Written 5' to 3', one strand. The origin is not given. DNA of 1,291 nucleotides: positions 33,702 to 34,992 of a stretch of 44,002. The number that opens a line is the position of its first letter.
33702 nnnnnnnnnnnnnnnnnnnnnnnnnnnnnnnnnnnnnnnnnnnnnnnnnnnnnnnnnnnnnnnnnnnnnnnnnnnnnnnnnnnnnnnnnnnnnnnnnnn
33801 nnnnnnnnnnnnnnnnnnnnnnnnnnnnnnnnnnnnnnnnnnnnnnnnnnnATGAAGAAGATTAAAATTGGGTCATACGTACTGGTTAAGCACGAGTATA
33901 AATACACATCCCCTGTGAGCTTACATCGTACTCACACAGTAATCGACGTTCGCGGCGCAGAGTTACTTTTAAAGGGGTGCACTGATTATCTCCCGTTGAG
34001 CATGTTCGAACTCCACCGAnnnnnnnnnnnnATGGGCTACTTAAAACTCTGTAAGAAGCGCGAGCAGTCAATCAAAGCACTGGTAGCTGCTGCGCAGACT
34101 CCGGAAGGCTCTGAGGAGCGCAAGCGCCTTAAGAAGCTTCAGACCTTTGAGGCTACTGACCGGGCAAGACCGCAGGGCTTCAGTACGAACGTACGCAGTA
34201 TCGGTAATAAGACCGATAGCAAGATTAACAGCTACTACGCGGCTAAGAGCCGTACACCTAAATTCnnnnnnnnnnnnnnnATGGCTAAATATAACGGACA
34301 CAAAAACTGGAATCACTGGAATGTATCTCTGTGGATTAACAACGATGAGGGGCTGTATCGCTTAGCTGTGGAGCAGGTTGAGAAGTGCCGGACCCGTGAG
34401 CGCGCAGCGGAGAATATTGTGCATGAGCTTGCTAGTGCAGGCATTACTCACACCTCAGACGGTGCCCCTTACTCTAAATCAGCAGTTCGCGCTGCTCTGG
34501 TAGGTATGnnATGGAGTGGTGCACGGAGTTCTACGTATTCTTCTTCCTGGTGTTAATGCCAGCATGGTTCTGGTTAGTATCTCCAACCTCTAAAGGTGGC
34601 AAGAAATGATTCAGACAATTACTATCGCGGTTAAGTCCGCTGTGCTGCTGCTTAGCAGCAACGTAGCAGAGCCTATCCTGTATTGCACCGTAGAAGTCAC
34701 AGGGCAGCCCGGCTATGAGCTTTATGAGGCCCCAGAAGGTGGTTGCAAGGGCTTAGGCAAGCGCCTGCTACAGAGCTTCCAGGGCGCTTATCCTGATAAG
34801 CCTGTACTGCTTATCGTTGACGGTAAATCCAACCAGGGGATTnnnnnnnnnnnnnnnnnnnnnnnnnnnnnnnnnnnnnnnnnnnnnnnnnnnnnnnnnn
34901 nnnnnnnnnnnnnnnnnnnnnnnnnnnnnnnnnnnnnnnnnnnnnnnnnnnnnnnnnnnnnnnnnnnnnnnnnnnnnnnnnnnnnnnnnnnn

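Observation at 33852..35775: Chain of translationally coupled micro-ORFs including three hydrophobic peptides in the early region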

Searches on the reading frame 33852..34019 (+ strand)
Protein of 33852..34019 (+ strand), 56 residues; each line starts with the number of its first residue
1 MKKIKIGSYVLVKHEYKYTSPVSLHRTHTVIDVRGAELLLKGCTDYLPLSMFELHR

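Call 15: search_protein_families(library=phrogs, max_evalue=0.01, proteins=[window:33852-34019:+])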
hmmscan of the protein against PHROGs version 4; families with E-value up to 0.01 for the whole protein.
window:33852-34019:+ (56 aa): 1 family
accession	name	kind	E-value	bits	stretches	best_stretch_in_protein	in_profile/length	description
phrog_15633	-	unknown function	1.8e-12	48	1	2-53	3-55/65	-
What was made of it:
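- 33852..34022 (+): ORF1, 56 aa, basic. An accessory cassette unique to this genome among the 16. phrog_15633, E 1.8e-12 (call 15).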

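Call 17: search_protein_families(library=pfam, max_evalue=0.1, proteins=[window:33852-34019:+])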
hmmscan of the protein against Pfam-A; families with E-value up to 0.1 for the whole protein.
window:33852-34019:+ (56 aa): 0 families

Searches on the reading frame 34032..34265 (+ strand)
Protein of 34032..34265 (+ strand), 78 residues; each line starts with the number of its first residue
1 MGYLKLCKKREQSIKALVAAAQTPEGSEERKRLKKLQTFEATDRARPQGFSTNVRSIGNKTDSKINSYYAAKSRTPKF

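Call 15: search_protein_families(library=phrogs, max_evalue=0.01, proteins=[window:34032-34265:+])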
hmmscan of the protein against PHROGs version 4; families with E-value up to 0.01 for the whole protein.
window:34032-34265:+ (78 aa): 1 family
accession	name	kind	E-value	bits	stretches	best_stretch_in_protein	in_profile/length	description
phrog_9286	-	unknown function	6.8e-26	91.8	1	2-77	13-89/93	-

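Call 17: search_protein_families(library=pfam, max_evalue=0.1, proteins=[window:34032-34265:+])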
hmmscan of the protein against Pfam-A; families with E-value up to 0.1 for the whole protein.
window:34032-34265:+ (78 aa): 0 families

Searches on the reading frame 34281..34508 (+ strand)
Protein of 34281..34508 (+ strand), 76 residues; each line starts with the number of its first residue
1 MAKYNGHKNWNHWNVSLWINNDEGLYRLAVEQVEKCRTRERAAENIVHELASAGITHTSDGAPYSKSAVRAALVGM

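Call 15: search_protein_families(library=phrogs, max_evalue=0.01, proteins=[window:34281-34508:+])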
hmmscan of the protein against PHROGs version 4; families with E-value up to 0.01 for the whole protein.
window:34281-34508:+ (76 aa): 1 family
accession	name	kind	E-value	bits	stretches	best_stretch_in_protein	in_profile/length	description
phrog_871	-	unknown function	1e-23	85.1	1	2-75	12-85/140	-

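Call 17: search_protein_families(library=pfam, max_evalue=0.1, proteins=[window:34281-34508:+])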
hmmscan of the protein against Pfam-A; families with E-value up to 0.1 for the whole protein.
window:34281-34508:+ (76 aa): 2 families
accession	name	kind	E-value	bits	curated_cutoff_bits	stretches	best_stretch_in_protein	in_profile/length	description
PF23907.1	DUF7249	-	2.6e-16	60.8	27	1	2-70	3-75/93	Family of unknown function (DUF7249)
PF07508.19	Recombinase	-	0.095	13.4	21.1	0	36-73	13-49/102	Recombinase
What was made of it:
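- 34281..34511 (+): ORF3, 76 aa, DUF7249. The N-terminal half is conserved and the C-terminal half is variable. PF23907, E 2.6e-16 (call 17).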

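Call 58: search_solved_structures(query=window:34281-34508:+, max_evalue=1)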
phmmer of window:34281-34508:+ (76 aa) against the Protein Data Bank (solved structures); distinct sequences matched with E-value up to 1: 0.

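Call 93: search_protein_families(library=ncbifam, max_evalue=0.01, proteins=[window:34281-34508:+])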
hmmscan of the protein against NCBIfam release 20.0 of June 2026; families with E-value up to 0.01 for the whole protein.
window:34281-34508:+ (76 aa): 0 families

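Call 94: search_protein_families(library=padloc, max_evalue=0.01, proteins=[window:34281-34508:+])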
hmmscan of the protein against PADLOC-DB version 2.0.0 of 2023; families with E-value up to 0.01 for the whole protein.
window:34281-34508:+ (76 aa): 0 families

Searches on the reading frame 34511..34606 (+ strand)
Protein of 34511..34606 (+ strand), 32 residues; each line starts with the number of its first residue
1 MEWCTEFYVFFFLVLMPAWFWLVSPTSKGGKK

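Call 15: search_protein_families(library=phrogs, max_evalue=0.01, proteins=[window:34511-34606:+])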
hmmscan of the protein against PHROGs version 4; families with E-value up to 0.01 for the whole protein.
window:34511-34606:+ (32 aa): 0 families

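Call 17: search_protein_families(library=pfam, max_evalue=0.1, proteins=[window:34511-34606:+])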
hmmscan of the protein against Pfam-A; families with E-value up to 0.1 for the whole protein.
window:34511-34606:+ (32 aa): 1 family
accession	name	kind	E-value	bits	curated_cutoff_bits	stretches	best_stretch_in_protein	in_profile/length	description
PF23143.1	2TM_P5A-ATPase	-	0.01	16.3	27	1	2-25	2-25/70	P5A-ATPase, transmembrane helical hairpin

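Call 25: search_dna_similar(query=window:34511-34606:+, collection=phages, mode=protein, max_evalue=1, max_rows=40)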
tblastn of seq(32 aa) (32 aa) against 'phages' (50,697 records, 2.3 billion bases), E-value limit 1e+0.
Records with a match: 4; places in all: 4; records where one place covers at least 80% of the query: 4.
Best place of each record, by identity: 90-95% 3; 80-90% 1.
By first word of the organism name: Enterobacter 3; Salmonella 1.
By host as written in the record: Enterobacter cloacae 2; Enterobacter hormaechei 30746 1; Salmonella enterica subsp. enterica serowar 6,8:1,v:- strain KKP 1008 1.
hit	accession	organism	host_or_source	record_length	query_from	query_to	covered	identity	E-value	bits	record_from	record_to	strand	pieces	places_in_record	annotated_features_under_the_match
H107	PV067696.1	Enterobacter phage Entb_48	Enterobacter hormaechei 30746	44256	1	32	100%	90.6%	4e-13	65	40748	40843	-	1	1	hypothetical protein (x2)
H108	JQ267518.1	Enterobacter phage phiKDA1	Enterobacter cloacae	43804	1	32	100%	90.6%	1e-12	64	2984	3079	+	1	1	hypothetical protein (x2)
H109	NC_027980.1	Enterobacter phage phiKDA1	Enterobacter cloacae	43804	1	32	100%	90.6%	1e-12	64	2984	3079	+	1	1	hypothetical protein (x2)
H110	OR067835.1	Salmonella phage KKP 3828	Salmonella enterica subsp. enterica ...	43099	1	32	100%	87.5%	3e-12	62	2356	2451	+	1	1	hypothetical protein (x2)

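Call 90: search_solved_structures(query=window:34511-34606:+, max_evalue=10)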
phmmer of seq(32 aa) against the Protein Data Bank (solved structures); distinct sequences matched with E-value up to 10: 0.

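Call 93: search_protein_families(library=ncbifam, max_evalue=0.01, proteins=[window:34511-34606:+])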
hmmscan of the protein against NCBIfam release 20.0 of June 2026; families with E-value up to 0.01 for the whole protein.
window:34511-34606:+ (32 aa): 0 families

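Call 94: search_protein_families(library=padloc, max_evalue=0.01, proteins=[window:34511-34606:+])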
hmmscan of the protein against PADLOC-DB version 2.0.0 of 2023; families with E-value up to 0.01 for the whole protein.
window:34511-34606:+ (32 aa): 0 families

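Call 111: list_cluster_members(proteins=[window:34511-34606:+, window:34847-34990:+, window:35362-35466:+, window:35500-35655:+, window:35659-35772:+, window:36820-37005:+, window:33852-34019:+, window:35772-35996:+, window:35162-35359:+, P0007])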
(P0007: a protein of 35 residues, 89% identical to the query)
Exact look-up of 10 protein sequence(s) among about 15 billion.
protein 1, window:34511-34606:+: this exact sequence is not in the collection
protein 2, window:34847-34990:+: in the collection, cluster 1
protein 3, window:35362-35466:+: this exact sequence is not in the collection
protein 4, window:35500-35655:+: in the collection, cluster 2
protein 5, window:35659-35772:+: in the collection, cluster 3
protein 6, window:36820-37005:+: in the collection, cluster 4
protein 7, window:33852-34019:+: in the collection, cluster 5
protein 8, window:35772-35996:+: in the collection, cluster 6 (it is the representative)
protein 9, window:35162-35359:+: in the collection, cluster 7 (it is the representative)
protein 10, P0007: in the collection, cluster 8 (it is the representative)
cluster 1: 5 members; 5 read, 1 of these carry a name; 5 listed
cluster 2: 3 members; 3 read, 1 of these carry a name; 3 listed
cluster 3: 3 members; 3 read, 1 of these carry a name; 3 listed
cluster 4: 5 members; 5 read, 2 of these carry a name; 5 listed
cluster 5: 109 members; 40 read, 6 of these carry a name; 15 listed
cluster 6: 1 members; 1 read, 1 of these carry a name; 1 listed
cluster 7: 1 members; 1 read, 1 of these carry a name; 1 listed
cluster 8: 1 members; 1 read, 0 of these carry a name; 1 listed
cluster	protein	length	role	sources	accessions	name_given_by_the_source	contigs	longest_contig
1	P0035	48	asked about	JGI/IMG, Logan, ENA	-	hypothetical protein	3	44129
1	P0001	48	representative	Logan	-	-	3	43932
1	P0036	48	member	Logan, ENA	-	-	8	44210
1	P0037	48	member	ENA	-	-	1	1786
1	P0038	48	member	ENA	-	-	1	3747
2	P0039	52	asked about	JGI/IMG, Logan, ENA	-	hypothetical protein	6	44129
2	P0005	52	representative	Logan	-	-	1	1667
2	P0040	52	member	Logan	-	-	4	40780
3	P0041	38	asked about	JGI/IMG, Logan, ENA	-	hypothetical protein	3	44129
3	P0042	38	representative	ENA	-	-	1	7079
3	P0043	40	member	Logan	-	-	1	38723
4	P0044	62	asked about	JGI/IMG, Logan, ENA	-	hypothetical protein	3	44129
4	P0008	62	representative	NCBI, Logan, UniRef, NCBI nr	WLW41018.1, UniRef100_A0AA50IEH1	hypothetical protein IBHPHPPA_00018 [Salmonella phage KKP 3828] | Uncharacterized protein n=1 Tax=Salmonella phage KKP 3828 TaxID=3041358 ...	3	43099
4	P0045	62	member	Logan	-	-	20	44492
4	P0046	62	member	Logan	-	-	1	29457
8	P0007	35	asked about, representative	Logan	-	-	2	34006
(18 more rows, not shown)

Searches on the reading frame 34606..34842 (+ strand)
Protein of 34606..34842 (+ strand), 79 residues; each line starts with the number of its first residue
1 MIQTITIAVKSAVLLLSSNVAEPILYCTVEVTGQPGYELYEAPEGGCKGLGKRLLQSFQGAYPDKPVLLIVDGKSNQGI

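Call 15: search_protein_families(library=phrogs, max_evalue=0.01, proteins=[window:34606-34842:+])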
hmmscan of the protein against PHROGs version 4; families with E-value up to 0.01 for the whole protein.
window:34606-34842:+ (79 aa): 1 family
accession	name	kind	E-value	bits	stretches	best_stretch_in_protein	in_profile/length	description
phrog_7036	-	unknown function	2.9e-32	111.7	1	1-79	1-87/87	-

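Call 17: search_protein_families(library=pfam, max_evalue=0.1, proteins=[window:34606-34842:+])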
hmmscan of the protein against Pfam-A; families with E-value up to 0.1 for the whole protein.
window:34606-34842:+ (79 aa): 0 families

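Call 93: search_protein_families(library=ncbifam, max_evalue=0.01, proteins=[window:34606-34842:+])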
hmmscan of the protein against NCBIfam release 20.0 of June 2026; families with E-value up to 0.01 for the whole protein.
window:34606-34842:+ (79 aa): 0 families

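Call 94: search_protein_families(library=padloc, max_evalue=0.01, proteins=[window:34606-34842:+])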
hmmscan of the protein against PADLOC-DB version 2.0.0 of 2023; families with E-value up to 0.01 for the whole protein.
window:34606-34842:+ (79 aa): 0 families
